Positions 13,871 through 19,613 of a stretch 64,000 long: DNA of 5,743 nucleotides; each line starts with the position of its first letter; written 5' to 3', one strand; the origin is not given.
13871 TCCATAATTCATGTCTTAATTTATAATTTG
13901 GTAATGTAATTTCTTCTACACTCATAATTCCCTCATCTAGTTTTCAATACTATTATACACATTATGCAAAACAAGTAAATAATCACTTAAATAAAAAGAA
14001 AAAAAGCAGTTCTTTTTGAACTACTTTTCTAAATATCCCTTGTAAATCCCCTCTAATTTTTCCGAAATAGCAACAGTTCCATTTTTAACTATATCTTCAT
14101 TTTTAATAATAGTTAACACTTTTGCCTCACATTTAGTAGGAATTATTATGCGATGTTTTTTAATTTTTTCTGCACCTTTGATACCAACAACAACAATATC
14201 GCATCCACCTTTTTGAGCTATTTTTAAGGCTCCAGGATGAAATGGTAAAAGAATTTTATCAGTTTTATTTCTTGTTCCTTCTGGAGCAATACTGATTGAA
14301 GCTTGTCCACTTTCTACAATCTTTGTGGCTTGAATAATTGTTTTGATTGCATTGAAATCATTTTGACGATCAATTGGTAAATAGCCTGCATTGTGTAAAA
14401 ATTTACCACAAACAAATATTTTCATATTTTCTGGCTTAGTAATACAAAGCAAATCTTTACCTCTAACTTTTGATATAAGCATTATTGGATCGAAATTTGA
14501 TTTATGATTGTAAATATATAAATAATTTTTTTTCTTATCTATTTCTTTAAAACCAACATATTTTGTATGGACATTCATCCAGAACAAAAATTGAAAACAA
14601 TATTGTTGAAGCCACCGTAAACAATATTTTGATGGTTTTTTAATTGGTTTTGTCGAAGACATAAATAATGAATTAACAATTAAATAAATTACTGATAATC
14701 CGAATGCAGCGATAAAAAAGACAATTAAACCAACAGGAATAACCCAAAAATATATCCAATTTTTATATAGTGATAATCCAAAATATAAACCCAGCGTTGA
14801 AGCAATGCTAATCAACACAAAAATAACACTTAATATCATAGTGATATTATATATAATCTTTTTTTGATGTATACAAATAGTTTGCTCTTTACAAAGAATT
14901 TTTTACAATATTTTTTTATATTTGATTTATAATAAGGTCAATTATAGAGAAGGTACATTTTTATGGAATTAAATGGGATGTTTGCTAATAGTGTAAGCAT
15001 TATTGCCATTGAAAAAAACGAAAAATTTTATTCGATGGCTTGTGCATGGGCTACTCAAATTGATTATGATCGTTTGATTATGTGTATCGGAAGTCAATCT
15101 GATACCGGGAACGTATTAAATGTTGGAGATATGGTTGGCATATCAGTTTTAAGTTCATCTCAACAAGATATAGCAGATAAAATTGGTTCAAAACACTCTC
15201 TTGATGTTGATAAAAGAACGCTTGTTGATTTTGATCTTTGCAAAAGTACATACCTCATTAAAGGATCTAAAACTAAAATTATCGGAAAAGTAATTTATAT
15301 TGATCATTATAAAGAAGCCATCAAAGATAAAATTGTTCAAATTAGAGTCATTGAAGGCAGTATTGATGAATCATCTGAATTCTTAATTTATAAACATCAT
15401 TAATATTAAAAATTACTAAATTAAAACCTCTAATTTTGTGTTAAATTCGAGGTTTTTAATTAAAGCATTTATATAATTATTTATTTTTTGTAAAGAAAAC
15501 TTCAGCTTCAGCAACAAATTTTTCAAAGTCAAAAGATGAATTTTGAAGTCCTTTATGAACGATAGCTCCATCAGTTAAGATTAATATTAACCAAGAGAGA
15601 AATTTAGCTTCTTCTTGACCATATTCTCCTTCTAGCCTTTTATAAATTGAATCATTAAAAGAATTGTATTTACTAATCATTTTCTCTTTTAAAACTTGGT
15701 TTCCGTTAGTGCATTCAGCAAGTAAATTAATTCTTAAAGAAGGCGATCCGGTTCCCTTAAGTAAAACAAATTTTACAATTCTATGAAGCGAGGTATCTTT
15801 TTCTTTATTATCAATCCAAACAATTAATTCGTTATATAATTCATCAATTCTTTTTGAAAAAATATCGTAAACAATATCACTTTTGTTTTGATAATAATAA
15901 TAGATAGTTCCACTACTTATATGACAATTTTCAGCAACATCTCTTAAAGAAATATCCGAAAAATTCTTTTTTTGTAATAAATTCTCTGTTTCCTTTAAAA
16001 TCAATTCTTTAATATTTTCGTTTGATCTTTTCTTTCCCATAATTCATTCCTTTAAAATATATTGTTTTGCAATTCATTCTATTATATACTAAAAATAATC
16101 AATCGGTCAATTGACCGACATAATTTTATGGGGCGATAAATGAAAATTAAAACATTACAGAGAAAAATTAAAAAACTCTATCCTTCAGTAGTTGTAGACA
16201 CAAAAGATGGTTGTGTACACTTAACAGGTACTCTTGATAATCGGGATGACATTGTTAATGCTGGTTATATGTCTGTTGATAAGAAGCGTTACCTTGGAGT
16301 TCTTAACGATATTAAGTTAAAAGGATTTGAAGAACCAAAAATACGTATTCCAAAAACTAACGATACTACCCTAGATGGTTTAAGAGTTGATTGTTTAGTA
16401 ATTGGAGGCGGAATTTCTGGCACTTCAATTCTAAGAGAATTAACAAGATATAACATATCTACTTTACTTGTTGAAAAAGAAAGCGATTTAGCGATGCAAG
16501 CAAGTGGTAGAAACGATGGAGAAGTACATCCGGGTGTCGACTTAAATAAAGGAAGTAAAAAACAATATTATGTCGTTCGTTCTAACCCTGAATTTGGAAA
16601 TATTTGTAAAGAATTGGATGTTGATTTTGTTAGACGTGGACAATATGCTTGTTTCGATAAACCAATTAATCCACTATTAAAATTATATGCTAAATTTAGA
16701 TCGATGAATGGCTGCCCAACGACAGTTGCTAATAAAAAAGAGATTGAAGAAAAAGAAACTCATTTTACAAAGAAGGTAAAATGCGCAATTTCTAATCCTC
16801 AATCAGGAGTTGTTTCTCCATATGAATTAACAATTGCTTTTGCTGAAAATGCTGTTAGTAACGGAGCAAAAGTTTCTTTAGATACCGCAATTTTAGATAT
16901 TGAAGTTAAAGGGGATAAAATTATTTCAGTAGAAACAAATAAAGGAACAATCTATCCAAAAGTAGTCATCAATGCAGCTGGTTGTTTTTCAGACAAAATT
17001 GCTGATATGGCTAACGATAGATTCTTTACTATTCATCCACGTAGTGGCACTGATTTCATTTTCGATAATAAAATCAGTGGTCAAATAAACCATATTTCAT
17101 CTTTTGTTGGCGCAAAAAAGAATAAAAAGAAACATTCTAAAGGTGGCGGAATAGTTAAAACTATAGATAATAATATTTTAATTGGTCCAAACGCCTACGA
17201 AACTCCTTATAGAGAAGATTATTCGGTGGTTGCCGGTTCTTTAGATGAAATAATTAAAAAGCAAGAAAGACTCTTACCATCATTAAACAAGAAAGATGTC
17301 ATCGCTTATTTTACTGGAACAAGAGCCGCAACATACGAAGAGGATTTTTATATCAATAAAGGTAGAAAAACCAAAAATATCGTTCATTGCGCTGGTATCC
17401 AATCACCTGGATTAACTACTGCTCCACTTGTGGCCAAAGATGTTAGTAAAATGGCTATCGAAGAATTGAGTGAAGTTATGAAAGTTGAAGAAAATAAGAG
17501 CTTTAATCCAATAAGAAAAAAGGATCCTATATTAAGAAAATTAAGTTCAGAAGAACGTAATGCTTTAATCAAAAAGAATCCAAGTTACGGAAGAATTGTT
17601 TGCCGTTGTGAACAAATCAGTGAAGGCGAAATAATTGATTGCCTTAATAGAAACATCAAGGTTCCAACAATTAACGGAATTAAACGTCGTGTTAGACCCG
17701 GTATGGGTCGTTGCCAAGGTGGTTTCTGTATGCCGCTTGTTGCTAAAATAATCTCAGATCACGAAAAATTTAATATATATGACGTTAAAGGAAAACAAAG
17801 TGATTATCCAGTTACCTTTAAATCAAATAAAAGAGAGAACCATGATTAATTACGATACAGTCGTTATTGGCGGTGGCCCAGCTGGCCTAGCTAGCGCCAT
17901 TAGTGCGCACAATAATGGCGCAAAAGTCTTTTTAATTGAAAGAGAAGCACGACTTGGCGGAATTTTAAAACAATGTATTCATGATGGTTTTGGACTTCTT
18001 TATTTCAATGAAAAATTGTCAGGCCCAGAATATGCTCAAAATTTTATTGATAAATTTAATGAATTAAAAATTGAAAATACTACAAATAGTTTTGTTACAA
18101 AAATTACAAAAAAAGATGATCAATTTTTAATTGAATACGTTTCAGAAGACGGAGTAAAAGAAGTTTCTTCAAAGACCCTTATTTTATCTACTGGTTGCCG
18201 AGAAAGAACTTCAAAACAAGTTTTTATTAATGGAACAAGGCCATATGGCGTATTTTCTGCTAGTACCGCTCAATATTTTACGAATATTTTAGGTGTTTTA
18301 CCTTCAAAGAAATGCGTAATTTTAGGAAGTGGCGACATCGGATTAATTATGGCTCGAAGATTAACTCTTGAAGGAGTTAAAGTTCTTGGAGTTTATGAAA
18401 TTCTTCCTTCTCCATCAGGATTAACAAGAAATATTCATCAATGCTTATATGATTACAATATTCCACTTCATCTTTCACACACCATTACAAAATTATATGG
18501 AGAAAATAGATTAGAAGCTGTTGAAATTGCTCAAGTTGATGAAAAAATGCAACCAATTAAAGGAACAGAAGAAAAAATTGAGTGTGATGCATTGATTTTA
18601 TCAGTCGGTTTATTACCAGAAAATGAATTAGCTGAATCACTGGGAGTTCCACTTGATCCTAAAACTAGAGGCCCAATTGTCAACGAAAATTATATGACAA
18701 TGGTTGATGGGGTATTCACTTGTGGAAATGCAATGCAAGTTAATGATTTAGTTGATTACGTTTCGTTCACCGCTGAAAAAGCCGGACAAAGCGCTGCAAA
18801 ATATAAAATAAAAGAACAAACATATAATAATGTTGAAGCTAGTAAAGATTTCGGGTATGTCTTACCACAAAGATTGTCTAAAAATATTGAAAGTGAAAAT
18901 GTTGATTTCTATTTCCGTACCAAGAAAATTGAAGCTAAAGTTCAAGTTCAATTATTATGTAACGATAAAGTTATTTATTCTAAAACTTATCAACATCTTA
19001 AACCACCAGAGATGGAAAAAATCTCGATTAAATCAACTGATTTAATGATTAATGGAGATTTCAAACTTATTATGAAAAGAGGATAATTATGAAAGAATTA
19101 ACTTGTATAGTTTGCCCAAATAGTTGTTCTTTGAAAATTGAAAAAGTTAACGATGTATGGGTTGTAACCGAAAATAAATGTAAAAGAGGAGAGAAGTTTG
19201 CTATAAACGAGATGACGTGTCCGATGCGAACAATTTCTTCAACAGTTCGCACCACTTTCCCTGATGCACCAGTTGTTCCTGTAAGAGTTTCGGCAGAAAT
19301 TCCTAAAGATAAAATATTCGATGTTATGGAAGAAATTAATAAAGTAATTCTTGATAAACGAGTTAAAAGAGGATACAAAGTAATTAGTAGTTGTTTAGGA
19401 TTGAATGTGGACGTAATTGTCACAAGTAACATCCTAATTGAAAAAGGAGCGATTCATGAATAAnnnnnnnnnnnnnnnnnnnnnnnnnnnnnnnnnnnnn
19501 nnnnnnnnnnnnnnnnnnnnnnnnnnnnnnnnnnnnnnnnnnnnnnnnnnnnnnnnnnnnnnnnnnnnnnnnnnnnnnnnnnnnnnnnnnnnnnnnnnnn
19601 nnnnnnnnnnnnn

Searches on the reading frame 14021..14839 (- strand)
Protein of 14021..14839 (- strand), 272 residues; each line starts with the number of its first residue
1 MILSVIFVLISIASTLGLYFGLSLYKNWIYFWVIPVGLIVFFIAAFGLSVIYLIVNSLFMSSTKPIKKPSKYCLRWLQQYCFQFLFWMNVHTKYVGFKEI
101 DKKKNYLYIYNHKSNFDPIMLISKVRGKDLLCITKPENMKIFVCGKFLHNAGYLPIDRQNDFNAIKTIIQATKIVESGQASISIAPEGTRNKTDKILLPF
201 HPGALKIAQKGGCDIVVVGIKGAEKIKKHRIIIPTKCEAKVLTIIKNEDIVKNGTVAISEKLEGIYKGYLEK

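Call 25: search_protein_families(library=pfam, proteins=[window:14021-14839:-], max_evalue=0.0001)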
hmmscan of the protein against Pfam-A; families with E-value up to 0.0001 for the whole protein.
window:14021-14839:- (272 aa): 1 family
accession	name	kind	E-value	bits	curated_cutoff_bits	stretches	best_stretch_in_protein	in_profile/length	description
PF01553.26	Acyltransferase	-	1.2e-21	77.3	23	1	95-220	5-131/132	Acyltransferase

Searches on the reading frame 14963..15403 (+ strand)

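Call 25: search_protein_families(library=pfam, proteins=[window:14963-15403:+], max_evalue=0.0001)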
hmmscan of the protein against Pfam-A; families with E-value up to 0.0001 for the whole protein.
window:14963-15403:+ (146 aa): 1 family
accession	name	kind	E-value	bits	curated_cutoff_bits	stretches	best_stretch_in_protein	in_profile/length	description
PF01613.24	Flavin_Reduct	-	2.3e-08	34.7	27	1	7-144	4-145/153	Flavin reductase like domain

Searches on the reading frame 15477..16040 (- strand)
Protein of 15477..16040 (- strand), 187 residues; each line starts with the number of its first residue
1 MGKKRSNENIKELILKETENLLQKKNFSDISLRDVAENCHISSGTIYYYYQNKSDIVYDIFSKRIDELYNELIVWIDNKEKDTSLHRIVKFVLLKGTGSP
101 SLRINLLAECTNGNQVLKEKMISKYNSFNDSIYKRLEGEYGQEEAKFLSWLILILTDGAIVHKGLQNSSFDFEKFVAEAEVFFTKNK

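Call 25: search_protein_families(library=pfam, proteins=[window:15477-16040:-], max_evalue=0.0001)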
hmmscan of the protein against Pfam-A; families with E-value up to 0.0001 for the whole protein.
window:15477-16040:- (187 aa): 1 family
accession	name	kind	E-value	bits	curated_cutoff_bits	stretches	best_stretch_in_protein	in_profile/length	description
PF00440.29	TetR_N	-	1.1e-09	38.4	24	1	14-57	1-44/47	Bacterial regulatory proteins, tetR family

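Call 54: search_protein_families(library=ncbifam, proteins=[window:15477-16040:-], max_evalue=1e-10)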
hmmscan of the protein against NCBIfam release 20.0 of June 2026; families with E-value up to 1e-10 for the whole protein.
window:15477-16040:- (187 aa): 0 families

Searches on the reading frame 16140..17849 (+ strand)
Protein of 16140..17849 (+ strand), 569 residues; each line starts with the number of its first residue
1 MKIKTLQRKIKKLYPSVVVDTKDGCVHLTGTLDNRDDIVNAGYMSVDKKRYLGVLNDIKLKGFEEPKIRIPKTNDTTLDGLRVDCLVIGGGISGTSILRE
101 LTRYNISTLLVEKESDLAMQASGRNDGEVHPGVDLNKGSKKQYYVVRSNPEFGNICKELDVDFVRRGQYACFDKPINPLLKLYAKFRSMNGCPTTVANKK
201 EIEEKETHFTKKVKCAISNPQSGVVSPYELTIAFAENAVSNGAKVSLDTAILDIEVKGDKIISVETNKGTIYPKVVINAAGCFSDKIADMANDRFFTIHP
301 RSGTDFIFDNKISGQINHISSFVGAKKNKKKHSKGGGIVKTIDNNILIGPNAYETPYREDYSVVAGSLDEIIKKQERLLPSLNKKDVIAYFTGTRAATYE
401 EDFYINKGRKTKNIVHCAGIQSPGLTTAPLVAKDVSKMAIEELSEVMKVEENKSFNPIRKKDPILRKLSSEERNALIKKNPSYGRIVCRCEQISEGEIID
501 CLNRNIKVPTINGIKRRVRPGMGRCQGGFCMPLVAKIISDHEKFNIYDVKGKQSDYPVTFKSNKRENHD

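Call 25: search_protein_families(library=pfam, proteins=[window:16140-17849:+], max_evalue=0.0001)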
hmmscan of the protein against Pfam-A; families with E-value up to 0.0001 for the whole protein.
window:16140-17849:+ (569 aa): 3 families
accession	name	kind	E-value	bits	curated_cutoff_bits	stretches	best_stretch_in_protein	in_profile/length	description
PF01266.30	DAO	-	6.2e-54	184.3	27.9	1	84-437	1-352/353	FAD dependent oxidoreductase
PF04324.20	Fer2_BFD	-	1.8e-09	38.2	26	1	486-539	1-49/50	BFD-like [2Fe-2S] binding domain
PF13450.12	NAD_binding_8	-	1.1e-05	26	21.9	1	87-138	1-48/68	NAD(P)-binding Rossmann-like domain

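Call 54: search_protein_families(library=ncbifam, proteins=[window:16140-17849:+], max_evalue=1e-10)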
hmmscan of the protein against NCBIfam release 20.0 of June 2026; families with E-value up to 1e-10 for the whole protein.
window:16140-17849:+ (569 aa): 7 families
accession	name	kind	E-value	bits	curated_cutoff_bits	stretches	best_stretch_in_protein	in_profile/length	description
NF033460.1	glycerol3P_ox_II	equivalog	2.1e-58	198.2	460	1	83-438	2-359/361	type 2 glycerol-3-phosphate oxidase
TIGR03377.1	glycerol3P_GlpA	equivalog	4.4e-37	127.8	552.8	2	85-398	2-307/530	anaerobic glycerol-3-phosphate dehydrogenase subunit GlpA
NF008726.1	PRK11728.1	equivalog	2.4e-33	115.5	299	1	84-372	2-288/389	L-2-hydroxyglutarate oxidase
NF008313.0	PRK11101.1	equivalog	1.4e-28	99.8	425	1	81-398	7-318/548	anaerobic glycerol-3-phosphate dehydrogenase subunit A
TIGR02352.1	thiamin_ThiO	equivalog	1.1e-20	74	250.8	1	86-438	2-346/351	glycine oxidase ThiO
TIGR03197.1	MnmC_Cterm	equivalog_domain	6e-12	45.3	174.2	1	85-290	2-209/400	FAD-dependent 5-carboxymethylaminomethyl-2-thiouridine(34) oxidoreductase MnmC1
NF002480.1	PRK01747.1-1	equivalog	9.2e-11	40.9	540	0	72-349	238-503/645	bifunctional tRNA (5-methylaminomethyl-2-thiouridine)(34)-methyltransferase MnmC2/FAD-dependent 5-carboxymethylaminomethyl-2-thiouridine(34)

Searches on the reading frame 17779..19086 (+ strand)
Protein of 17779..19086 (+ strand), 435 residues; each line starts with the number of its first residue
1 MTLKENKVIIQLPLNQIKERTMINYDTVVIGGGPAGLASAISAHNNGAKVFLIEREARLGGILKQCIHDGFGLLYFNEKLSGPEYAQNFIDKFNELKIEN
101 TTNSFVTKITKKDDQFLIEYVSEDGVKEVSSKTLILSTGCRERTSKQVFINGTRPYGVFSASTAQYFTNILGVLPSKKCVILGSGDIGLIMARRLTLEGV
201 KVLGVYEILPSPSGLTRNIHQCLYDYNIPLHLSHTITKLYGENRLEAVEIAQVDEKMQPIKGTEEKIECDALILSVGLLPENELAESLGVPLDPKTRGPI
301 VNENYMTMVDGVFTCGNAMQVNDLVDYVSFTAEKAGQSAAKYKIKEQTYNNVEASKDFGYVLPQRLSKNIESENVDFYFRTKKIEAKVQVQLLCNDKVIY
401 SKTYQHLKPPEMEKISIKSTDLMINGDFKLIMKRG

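Call 25: search_protein_families(library=pfam, proteins=[window:17779-19086:+], max_evalue=0.0001)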
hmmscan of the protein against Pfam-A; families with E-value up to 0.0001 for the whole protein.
window:17779-19086:+ (435 aa): 10 families
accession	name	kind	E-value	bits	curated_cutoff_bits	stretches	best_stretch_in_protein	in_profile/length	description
PF07992.20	Pyr_redox_2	-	9.6e-32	111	26.1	1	25-319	1-277/291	Pyridine nucleotide-disulphide oxidoreductase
PF13738.12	Pyr_redox_3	-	1e-11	45.1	30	1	77-316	75-305/305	Pyridine nucleotide-disulphide oxidoreductase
PF00070.33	Pyr_redox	-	1.4e-11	45.1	22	0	27-60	2-35/82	Pyridine nucleotide-disulphide oxidoreductase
PF12831.13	FAD_oxidored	-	5.3e-11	42.9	27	1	26-95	1-70/416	FAD dependent oxidoreductase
PF13450.12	NAD_binding_8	-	5.7e-11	43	21.9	1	29-75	1-47/68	NAD(P)-binding Rossmann-like domain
PF03486.20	HI0933_like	-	4.3e-10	39.9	50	1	26-61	2-37/244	HI0933-like protein Rossmann domain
PF00890.30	FAD_binding_2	-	2.3e-08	34.1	20.4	1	26-61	1-36/414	FAD binding domain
PF01266.30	DAO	-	8.7e-07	29.2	27.9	0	26-60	1-35/353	FAD dependent oxidoreductase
PF01946.23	Thi4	-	3.6e-06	26.8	26.2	0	22-61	15-55/235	Thi4 family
PF01494.25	FAD_binding_3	-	2.8e-05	24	22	0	25-57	2-34/349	FAD binding domain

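Call 54: search_protein_families(library=ncbifam, proteins=[window:17779-19086:+], max_evalue=1e-10)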
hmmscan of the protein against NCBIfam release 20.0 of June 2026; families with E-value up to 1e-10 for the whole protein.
window:17779-19086:+ (435 aa): 19 families
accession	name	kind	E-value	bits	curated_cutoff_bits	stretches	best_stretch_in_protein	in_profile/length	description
TIGR01372.1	soxA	subfamily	1.5e-24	85.9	1164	1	22-355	166-494/996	sarcosine oxidase subunit alpha family protein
TIGR01292.1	TRX_reduct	equivalog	2.9e-24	85.4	343.45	1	25-321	1-277/300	thioredoxin-disulfide reductase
TIGR01350.1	lipoamide_DH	equivalog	2.3e-18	66.2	408.8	0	127-347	128-333/461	dihydrolipoyl dehydrogenase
TIGR03140.1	AhpF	equivalog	8.4e-18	64.2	502.9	1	18-321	206-489/515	alkyl hydroperoxide reductase subunit F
TIGR03385.1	CoA_CoA_reduc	equivalog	4e-16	58.8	578.8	1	28-325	3-289/439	CoA-disulfide reductase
NF003585.0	PRK05249.1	equivalog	4.4e-16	58.5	465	0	21-69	3-48/464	Si-specific NAD(P)(+) transhydrogenase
NF042949.2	3PPDioc_HcaD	equivalog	4.5e-15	55.3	450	1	91-319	64-276/386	3-phenylpropionate/cinnamic acid dioxygenase ferredoxin--NAD(+) reductase subunit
TIGR01316.1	gltA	equivalog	1e-14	54.2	471.75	0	27-342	136-444/449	NADPH-dependent glutamate synthase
TIGR01317.1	GOGAT_sm_gam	subfamily_domain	2.6e-14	52.9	447.7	0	254-343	386-478/485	glutamate synthase small subunit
NF009410.0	PRK12771.1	subfamily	6.1e-14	51.5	516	0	28-67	142-181/566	NAD(P)-binding protein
TIGR04018.1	Bthiol_YpdA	hypoth_equivalog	1e-13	50.8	339.9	0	95-320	84-290/316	YpdA family putative bacillithiol disulfide reductase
NF041682.1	ant_diox_AndAa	equivalog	4.1e-13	48.8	650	0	96-322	72-283/406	anthranilate 1,2-dioxygenase system ferredoxin--NAD(+) reductase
NF007123.0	PRK09564.1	equivalog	2.9e-12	46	458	1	28-326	4-291/444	CoA-disulfide reductase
NF004943.0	PRK06292.2-1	equivalog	3e-12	46.1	432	0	173-318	169-307/456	dihydrolipoyl dehydrogenase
TIGR02053.1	MerA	equivalog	9.5e-12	44.6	454.45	0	25-61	1-36/465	mercury(II) reductase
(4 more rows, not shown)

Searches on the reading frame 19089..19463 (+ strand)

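Call 25: search_protein_families(library=pfam, proteins=[window:19089-19463:+], max_evalue=0.0001)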
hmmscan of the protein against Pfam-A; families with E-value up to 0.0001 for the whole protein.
window:19089-19463:+ (124 aa): 1 family
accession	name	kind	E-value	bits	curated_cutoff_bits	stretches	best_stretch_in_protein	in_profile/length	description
PF07892.16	DUF1667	-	1.1e-25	89.8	27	1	32-112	1-81/82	Protein of unknown function (DUF1667)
